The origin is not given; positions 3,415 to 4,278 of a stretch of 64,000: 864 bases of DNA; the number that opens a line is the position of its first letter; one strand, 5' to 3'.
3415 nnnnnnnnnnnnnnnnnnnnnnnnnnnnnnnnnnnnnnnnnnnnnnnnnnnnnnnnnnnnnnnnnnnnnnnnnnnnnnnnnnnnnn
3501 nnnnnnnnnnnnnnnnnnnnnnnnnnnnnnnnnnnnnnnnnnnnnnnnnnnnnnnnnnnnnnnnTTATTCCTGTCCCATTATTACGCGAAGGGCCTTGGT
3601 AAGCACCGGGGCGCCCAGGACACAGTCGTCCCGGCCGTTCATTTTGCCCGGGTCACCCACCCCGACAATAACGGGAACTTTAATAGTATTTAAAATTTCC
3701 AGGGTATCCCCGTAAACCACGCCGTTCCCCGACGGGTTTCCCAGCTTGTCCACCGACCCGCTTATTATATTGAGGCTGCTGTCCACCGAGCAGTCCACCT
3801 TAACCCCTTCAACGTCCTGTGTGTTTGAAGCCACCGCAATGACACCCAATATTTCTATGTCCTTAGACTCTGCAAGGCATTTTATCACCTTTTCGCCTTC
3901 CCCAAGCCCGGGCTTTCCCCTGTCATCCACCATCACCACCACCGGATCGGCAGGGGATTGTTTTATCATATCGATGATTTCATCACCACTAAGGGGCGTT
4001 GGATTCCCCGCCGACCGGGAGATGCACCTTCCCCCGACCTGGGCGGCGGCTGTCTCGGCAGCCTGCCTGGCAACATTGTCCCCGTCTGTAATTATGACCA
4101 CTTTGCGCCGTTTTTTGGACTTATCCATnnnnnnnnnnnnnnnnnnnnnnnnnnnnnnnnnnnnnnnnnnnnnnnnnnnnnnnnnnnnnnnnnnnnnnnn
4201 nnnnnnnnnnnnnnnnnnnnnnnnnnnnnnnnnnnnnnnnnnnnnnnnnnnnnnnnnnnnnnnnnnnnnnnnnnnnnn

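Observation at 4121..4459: Two small unannotated ORFs (56 aa membrane peptide plus a 48 aa basic peptide) between sigF and the SpoVAE-like gene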

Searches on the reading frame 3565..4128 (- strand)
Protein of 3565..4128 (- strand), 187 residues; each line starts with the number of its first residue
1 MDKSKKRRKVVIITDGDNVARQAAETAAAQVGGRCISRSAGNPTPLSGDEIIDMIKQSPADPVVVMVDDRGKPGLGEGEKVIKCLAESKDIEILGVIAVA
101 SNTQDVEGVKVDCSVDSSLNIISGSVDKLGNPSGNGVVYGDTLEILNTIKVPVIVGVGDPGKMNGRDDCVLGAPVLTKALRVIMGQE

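Call 5: search_protein_families(library=pfam, proteins=[window:3565-4128:-], max_evalue=1)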
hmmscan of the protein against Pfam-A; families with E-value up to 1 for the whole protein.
window:3565-4128:- (187 aa): 5 families
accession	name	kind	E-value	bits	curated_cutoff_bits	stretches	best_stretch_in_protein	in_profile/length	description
PF14097.11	SpoVAE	-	2.8e-70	236.1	27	1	9-184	1-177/180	Stage V sporulation protein AE1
PF13362.12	Toprim_3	-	0.032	15.1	27.2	1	5-34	39-70/95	Toprim domain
PF17836.7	PglD_N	-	0.15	13.1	23.4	0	48-102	11-68/78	PglD N-terminal domain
PF13031.12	DUF3892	-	0.15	13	22.3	1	40-88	20-61/71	Protein of unknown function (DUF3892)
PF03808.19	Glyco_tran_WecG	-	0.24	11.6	27.4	1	6-65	42-102/168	Glycosyl transferase WecG/TagA/CpsF family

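Call 6: search_protein_families(library=ncbifam, proteins=[window:3565-4128:-], max_evalue=1)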
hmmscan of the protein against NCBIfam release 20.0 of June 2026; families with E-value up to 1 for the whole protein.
window:3565-4128:- (187 aa): 2 families
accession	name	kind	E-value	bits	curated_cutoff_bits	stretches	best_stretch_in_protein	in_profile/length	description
NF052647.1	SporSpoBAEA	equivalog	4.4e-59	199.4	200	1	6-184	1-180/187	stage V sporulation protein SpoVABEA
NF003226.0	PRK04195.1-1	equivalog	0.016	14.2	588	1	68-166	44-147/405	replication factor C large subunit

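Call 7: find_related_loci(query=window:3565-4128:-, collection=genome_contigs, flank=4000)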
Query window:3565-4128:- (187 aa) in genome_contigs; peptide patterns used: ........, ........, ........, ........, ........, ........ (x = any residue, [..] = any of these).
206 stretches matched a pattern; 4 encode a relative of the query (tblastn E <= 1e-3); 4 distinct loci.
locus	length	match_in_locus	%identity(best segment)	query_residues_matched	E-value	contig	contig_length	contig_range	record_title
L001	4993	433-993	92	1-187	1e-102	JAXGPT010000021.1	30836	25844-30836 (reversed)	MAG: Bacillota bacterium isolate AnMBR.bin309 bin309_21, whole genome shotgun sequence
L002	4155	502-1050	88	1-187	7e-96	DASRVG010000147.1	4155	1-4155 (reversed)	MAG TPA_asm: Clostridia bacterium isolate SMAG_U9083 k141_85578, whole genome shotgun sequence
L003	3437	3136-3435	97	1-100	8e-59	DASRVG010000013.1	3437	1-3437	MAG TPA_asm: Clostridia bacterium isolate SMAG_U9083 k141_74352, whole genome shotgun sequence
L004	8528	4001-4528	53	8-184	2e-57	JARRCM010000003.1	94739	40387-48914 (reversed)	MAG: Thermosediminibacterales bacterium isolate DJKA113_NP-J24_bin.19 scaffold_51, whole genome shotgun sequence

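Call 35: find_homologous_proteins(query=window:3565-4128:-, max_evalue=1e-20)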
Query window:3565-4128:- (187 aa): 638 proteins with E <= 1e-20 among 863 candidates; the best 120 are listed.
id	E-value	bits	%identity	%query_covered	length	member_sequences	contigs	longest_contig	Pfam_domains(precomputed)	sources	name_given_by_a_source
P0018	2.4e-106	371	95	100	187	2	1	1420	PF14097.12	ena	-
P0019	1.6e-104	365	93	100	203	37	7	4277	PF14097.12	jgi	jgi:stage V sporulation protein AE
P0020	2.0e-100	352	89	100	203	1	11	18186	PF14097.12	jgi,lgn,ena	jgi:stage V sporulation protein AE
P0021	1.0e-99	350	87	100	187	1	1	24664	PF14097.12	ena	-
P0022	3.5e-98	345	88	100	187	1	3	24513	PF14097.12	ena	-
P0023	1.6e-94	333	88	100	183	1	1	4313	PF14097.12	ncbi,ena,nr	ncbi:MAG TPA: stage V sporulation protein AE [Clostridia bacterium]|nr:stage V sporulation protein A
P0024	2.8e-94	332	83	99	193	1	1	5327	PF14097.12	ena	-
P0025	1.2e-90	320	79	100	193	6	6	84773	PF14097.12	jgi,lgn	jgi:stage V sporulation protein AE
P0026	7.6e-90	318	78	100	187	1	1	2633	PF14097.12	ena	-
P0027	5.1e-89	315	78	100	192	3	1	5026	PF14097.12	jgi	jgi:stage V sporulation protein AE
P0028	2.7e-86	306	77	98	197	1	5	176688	PF14097.12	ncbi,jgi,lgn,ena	jgi:stage V sporulation protein AE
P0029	1.1e-83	298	78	96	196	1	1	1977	PF14097.12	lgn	-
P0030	1.7e-83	297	75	96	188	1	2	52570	PF14097.12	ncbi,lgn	-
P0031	5.0e-83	295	74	100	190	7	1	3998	PF14097.12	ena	-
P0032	1.2e-82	294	77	96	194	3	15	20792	PF14097.12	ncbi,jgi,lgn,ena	jgi:stage V sporulation protein AE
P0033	1.3e-75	271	67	95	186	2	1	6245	PF14097.12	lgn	-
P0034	8.4e-75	269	67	97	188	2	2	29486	PF14097.12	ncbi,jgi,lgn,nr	ncbi:MAG: Stage V sporulation protein AE (SpoVAE) [Firmicutes bacterium]|nr:Stage V sporulation prot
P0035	2.1e-73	264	67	95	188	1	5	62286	PF14097.12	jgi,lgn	jgi:stage V sporulation protein AE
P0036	5.0e-73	263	65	96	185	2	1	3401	PF14097.12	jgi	jgi:stage V sporulation protein AE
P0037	1.1e-72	262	65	96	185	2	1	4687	PF14097.12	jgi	jgi:stage V sporulation protein AE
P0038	1.2e-72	262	66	95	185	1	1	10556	PF14097.12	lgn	-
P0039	2.1e-71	258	98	69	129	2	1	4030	PF14097.12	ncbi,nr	ncbi:MAG: stage V sporulation protein AE, partial [Clostridiales bacterium]|nr:stage V sporulation p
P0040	1.3e-68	248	62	96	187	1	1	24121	PF14097.12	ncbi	-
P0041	3.3e-68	247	62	96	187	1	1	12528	PF14097.12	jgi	-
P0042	4.5e-65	237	62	95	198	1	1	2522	PF14097.12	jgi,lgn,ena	-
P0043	5.0e-65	237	61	95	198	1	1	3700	PF14097.12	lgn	-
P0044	8.2e-65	236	59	98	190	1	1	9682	PF14097.12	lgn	-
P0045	2.0e-64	235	59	98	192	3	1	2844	PF14097.12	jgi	-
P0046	2.1e-64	235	61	95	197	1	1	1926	PF14097.12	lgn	-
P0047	2.2e-64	235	61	97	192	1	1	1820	PF14097.12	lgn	-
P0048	2.6e-64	234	59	98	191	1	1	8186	PF14097.12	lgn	-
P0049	3.0e-64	234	61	97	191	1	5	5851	PF14097.12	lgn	-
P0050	4.0e-64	234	58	98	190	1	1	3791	PF14097.12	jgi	jgi:stage V sporulation protein AE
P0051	5.3e-64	233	60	95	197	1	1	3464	PF14097.12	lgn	-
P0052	8.5e-64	233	62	95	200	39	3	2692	PF14097.12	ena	-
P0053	1.0e-63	232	60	98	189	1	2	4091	PF14097.12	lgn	-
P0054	1.1e-63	232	58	97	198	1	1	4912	PF14097.12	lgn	-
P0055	1.1e-63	232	61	96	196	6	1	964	PF14097.12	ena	-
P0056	1.1e-63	232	62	95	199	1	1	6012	PF14097.12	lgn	-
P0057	1.3e-63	232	58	99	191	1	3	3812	PF14097.12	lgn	-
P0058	1.5e-63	232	58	97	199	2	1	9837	PF14097.12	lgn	-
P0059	1.6e-63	232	60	95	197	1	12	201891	PF14097.12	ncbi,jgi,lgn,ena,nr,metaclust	ncbi:MAG: stage V sporulation protein AE [Clostridia bacterium BRH_c25]|nr:MAG: stage V sporulation 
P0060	1.7e-63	232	61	98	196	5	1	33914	PF14097.12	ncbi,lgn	-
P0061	2.0e-63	232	61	98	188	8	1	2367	PF14097.12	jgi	jgi:stage V sporulation protein AE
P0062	2.0e-63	232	61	95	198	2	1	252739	PF14097.12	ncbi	-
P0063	2.2e-63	231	58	98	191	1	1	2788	PF14097.12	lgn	-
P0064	3.6e-63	231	57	96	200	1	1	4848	PF14097.12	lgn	-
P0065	4.7e-63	230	60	95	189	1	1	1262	PF14097.12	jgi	jgi:stage V sporulation protein AE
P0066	5.5e-63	230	58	97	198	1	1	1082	PF14097.12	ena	-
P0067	5.6e-63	230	61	95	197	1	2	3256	PF14097.12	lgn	-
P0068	5.7e-63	230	58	97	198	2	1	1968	PF14097.12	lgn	-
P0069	5.9e-63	230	58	97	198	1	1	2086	PF14097.12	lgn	-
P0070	6.3e-63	230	59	96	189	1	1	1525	PF14097.12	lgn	-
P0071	6.3e-63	230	58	97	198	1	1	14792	PF14097.12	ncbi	-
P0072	9.2e-63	229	59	98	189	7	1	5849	PF14097.12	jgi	jgi:stage V sporulation protein AE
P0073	1.0e-62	229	57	98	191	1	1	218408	PF14097.12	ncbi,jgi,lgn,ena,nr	ncbi:MAG TPA: stage V sporulation protein AE [Clostridia bacterium]|nr:stage V sporulation protein A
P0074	1.1e-62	229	60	98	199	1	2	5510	PF14097.12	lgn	-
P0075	1.2e-62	229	59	95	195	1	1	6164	PF14097.12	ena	-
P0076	1.4e-62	229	60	95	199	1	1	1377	PF14097.12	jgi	jgi:stage V sporulation protein AE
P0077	2.8e-62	228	60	95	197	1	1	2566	PF14097.12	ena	-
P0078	3.1e-62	228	61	95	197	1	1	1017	PF14097.12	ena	-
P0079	3.1e-62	228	59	96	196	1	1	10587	PF14097.12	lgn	-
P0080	6.2e-62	227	58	95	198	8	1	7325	PF14097.12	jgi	jgi:stage V sporulation protein AE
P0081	7.1e-62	226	59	95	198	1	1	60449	PF14097.12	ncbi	ncbi:MAG: stage V sporulation protein AE [Clostridia bacterium]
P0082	9.0e-62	226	58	98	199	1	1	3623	PF14097.12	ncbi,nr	ncbi:MAG TPA: stage V sporulation protein AE [Negativicutes bacterium]|nr:stage V sporulation protei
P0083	9.1e-62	226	57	96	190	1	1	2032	PF14097.12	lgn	-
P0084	1.1e-61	226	59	95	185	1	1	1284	PF14097.12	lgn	-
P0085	1.6e-61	225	59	95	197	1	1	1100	PF14097.12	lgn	-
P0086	1.7e-61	225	58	95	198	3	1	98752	PF14097.12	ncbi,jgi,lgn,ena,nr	ncbi:MAG TPA: stage V sporulation protein AE [Clostridia bacterium]|nr:stage V sporulation protein A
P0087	2.2e-61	225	58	98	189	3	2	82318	PF14097.12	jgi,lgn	-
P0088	2.6e-61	225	59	95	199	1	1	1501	PF14097.12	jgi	jgi:stage V sporulation protein AE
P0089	3.1e-61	224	54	96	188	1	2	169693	PF14097.12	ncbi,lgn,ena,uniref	ncbi:stage V sporulation protein AE [Dethiothermospora halolimnae]|uniref:stage V sporulation protei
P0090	3.2e-61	224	57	96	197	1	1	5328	PF14097.12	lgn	-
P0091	3.2e-61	224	58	95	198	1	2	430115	PF14097.12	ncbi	-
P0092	3.5e-61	224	59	97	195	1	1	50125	PF14097.12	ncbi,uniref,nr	ncbi:stage V sporulation protein AE [Thermotalea metallivorans]|uniref:Stage V sporulation protein A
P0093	4.0e-61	224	57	95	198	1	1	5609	PF14097.12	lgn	-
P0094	4.6e-61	224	59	96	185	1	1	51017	PF14097.12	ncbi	-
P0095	6.2e-61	223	58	95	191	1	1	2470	PF14097.12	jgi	jgi:stage V sporulation protein AE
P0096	1.2e-60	222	58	98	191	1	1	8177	PF14097.12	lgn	-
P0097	1.3e-60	222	55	98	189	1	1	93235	PF14097.12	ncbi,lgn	ncbi:MAG: stage V sporulation protein AE [Bacillota bacterium]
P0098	1.4e-60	222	57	95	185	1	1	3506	PF14097.12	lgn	-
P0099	1.9e-60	222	56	95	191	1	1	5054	PF14097.12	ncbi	-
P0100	2.1e-60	222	55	97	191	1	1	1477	PF14097.12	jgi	jgi:stage V sporulation protein AE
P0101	2.3e-60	222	57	97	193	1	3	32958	PF14097.12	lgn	-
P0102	2.6e-60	221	55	95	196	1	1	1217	PF14097.12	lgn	-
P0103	2.9e-60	221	58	96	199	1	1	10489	PF14097.12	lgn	-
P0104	4.0e-60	221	53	97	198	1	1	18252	PF14097.12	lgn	-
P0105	4.3e-60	221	55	97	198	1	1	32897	PF14097.12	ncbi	-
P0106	5.4e-60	220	58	96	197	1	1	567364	PF14097.12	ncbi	-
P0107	5.8e-60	220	55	97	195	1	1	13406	PF14097.12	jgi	-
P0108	6.0e-60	220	58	95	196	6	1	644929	PF14097.12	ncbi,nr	ncbi:stage V sporulation protein AE [Caloranaerobacter sp. TR13]|nr:stage V sporulation protein AE [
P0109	6.1e-60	220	57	95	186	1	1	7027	PF14097.12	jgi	-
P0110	8.2e-60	220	58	95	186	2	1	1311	PF14097.12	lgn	-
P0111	8.8e-60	220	54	95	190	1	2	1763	PF14097.12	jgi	jgi:stage V sporulation protein AE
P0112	1.0e-59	219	54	97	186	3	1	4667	PF14097.12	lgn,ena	-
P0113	1.1e-59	219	57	96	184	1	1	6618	PF14097.12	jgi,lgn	jgi:hypothetical protein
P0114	1.1e-59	219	56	95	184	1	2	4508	PF14097.12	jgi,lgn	jgi:stage V sporulation protein AE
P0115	1.3e-59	219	57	96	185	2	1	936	PF14097.12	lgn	-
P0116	1.3e-59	219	57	95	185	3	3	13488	PF14097.12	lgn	-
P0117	1.4e-59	219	54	96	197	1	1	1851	PF14097.12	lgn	-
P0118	1.5e-59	219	55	96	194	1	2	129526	PF14097.12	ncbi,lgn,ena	-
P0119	1.6e-59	219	58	98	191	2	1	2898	PF14097.12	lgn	-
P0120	1.8e-59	219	56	95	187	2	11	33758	PF14097.12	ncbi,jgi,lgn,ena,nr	ncbi:MAG TPA: stage V sporulation protein AE [Bacillota bacterium]|nr:stage V sporulation protein AE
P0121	2.0e-59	219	57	95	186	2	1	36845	PF14097.12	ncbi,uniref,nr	ncbi:stage V sporulation protein AE [Fervidicella metallireducens AeB]|uniref:Stage V sporulation pr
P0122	2.7e-59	218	57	96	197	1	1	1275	PF14097.12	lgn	-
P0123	3.0e-59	218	58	95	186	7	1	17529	PF14097.12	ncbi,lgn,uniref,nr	ncbi:stage V sporulation protein AE [Caloranaerobacter azorensis]|uniref:stage V sporulation protein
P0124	3.2e-59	218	54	96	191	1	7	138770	PF14097.12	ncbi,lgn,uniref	ncbi:stage V sporulation protein AE [Brassicibacter mesophilus]|uniref:stage V sporulation protein A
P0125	3.7e-59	218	54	95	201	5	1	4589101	PF14097.12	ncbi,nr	ncbi:stage V sporulation protein AE [Crassaminicella profunda]|nr:stage V sporulation protein AE [Cr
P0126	3.7e-59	218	57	95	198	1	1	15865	PF14097.12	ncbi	-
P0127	3.9e-59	218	55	98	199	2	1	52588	PF14097.12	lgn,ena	-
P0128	4.9e-59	217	54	98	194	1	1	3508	PF14097.12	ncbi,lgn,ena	-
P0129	5.9e-59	217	54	99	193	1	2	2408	PF14097.12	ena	-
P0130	5.9e-59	217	54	96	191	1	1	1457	PF14097.12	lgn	-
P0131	7.4e-59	217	57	98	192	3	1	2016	PF14097.12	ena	-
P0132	7.7e-59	217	57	95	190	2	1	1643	PF14097.12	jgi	-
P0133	7.8e-59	217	59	95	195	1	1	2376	PF14097.12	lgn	-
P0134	7.9e-59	217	55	97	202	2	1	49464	PF14097.12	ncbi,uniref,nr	ncbi:stage V sporulation protein AE [Marinisporobacter balticus]|uniref:Stage V sporulation protein 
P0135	8.1e-59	217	56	96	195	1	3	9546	PF14097.12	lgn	-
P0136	9.3e-59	216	54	99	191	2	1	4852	PF14097.12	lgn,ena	-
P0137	1.1e-58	216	55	96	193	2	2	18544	PF14097.12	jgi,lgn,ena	-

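Call 36: find_encoding_contigs(protein=P0025, flank=4000, max_places=1)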
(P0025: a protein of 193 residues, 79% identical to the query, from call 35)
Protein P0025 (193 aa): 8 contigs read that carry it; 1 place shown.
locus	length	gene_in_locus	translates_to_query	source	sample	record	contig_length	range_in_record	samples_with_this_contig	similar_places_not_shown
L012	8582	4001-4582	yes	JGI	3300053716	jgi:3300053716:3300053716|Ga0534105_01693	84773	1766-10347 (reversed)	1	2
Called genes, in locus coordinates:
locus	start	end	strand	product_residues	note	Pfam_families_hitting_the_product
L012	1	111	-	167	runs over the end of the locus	PF00994:MoCF_biosynth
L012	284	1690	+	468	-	PF03553:Na_H_antiporter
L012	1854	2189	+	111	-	PF01740:STAS, PF13466:STAS_2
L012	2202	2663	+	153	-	PF13581:HATPase_c_2, PF02518:HATPase_c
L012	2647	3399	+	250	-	PF12645:HTH_16 (faint), PF04542:Sigma70_r2, PF04539:Sigma70_r3, PF05263:DUF722 (faint), PF08281:Sigma70_r4_2, PF04545:Sigma70_r4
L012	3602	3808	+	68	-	-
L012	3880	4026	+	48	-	-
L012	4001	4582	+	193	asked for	PF14097:SpoVAE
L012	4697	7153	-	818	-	PF00912:Transgly, PF00905:Transpeptidase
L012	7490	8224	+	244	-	PF09560:Spore_YunB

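Call 37: find_encoding_contigs(protein=P0028, flank=4000, max_places=1)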
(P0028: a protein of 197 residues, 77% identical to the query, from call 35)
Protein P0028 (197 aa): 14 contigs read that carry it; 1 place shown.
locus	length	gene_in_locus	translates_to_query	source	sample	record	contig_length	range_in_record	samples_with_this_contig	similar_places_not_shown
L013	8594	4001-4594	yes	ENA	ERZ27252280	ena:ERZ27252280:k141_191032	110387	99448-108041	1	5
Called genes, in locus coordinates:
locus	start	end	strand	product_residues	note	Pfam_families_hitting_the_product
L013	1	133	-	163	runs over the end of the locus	PF00994:MoCF_biosynth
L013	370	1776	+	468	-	PF03553:Na_H_antiporter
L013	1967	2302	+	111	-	PF01740:STAS, PF13466:STAS_2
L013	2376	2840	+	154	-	PF13581:HATPase_c_2, PF02518:HATPase_c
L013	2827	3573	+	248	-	PF01381:HTH_3 (faint), PF12645:HTH_16 (faint), PF04542:Sigma70_r2, PF04539:Sigma70_r3, PF08281:Sigma70_r4_2, PF04545:Sigma70_r4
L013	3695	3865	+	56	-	-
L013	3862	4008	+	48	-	-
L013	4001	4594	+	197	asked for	PF14097:SpoVAE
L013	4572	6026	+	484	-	PF03323:GerA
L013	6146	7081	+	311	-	-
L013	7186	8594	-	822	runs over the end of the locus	PF00912:Transgly, PF00905:Transpeptidase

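Call 38: find_encoding_contigs(protein=P0035, flank=4000, max_places=1)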
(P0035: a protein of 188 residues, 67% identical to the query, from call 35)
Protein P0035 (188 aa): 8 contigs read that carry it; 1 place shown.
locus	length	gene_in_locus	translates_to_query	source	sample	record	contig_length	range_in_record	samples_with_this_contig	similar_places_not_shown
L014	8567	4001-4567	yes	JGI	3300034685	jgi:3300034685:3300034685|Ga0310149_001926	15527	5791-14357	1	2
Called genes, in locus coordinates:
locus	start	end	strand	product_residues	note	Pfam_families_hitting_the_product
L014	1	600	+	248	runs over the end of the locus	PF01381:HTH_3 (faint), PF04542:Sigma70_r2, PF04539:Sigma70_r3, PF08281:Sigma70_r4_2, PF04545:Sigma70_r4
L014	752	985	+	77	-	-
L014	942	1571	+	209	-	PF12164:SporV_AA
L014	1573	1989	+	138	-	PF13782:SpoVAB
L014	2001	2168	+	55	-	-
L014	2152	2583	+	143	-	PF03862:SpoVAC_SpoVAEB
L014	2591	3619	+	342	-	PF07451:SpoVAD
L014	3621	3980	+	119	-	PF03862:SpoVAC_SpoVAEB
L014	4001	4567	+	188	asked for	PF14097:SpoVAE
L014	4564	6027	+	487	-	PF03323:GerA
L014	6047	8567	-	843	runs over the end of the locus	PF00912:Transgly, PF00905:Transpeptidase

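Call 46: find_encoding_contigs(protein=P0059, flank=5000, max_places=1)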
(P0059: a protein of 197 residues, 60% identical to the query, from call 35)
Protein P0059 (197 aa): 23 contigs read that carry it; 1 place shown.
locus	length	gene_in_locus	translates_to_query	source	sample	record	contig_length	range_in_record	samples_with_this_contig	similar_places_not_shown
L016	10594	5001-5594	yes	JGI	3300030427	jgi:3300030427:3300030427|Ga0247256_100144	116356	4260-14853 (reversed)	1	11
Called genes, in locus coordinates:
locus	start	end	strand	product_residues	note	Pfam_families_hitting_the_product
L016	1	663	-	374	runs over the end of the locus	PF06925:MGDG_synth, PF04101:Glyco_tran_28_C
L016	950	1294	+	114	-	PF01740:STAS, PF13466:STAS_2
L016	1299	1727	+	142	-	PF13581:HATPase_c_2, PF02518:HATPase_c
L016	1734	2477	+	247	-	PF04542:Sigma70_r2, PF05263:DUF722 (faint), PF04539:Sigma70_r3 (weak), PF08281:Sigma70_r4_2, PF04545:Sigma70_r4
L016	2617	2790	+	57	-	-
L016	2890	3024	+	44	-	-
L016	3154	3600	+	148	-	PF03862:SpoVAC_SpoVAEB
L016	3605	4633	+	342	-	PF07451:SpoVAD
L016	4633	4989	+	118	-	PF03862:SpoVAC_SpoVAEB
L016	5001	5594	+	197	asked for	PF14097:SpoVAE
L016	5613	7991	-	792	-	PF00912:Transgly, PF00905:Transpeptidase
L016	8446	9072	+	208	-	PF09560:Spore_YunB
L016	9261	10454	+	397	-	PF00817:IMS, PF11798:IMS_HHH, PF21999:IMS_HHH_1 (weak), PF11799:IMS_C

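Call 47: find_encoding_contigs(protein=P0125, flank=5000, max_places=1)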
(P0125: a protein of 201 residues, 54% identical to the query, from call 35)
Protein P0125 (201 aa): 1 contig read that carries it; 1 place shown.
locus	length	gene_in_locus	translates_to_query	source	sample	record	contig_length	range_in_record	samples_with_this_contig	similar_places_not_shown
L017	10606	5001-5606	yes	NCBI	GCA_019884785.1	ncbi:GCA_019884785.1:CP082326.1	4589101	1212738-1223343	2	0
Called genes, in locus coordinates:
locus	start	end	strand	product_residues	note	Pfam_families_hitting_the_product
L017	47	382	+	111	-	PF01740:STAS, PF13466:STAS_2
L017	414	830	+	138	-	PF13581:HATPase_c_2, PF02518:HATPase_c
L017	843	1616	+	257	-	PF07638:Sigma70_ECF (faint), PF12645:HTH_16 (weak), PF04542:Sigma70_r2, PF04539:Sigma70_r3 (faint), PF08281:Sigma70_r4_2, PF16509:KORA (faint), PF04545:Sigma70_r4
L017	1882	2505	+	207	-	PF12164:SporV_AA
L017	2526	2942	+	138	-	PF13782:SpoVAB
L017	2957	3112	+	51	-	-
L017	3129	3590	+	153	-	PF03862:SpoVAC_SpoVAEB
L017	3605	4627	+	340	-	PF07451:SpoVAD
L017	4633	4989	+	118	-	PF03862:SpoVAC_SpoVAEB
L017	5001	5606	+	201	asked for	PF14097:SpoVAE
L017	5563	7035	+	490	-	PF03323:GerA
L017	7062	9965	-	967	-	PF00912:Transgly, PF00905:Transpeptidase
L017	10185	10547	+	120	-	-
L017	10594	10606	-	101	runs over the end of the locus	-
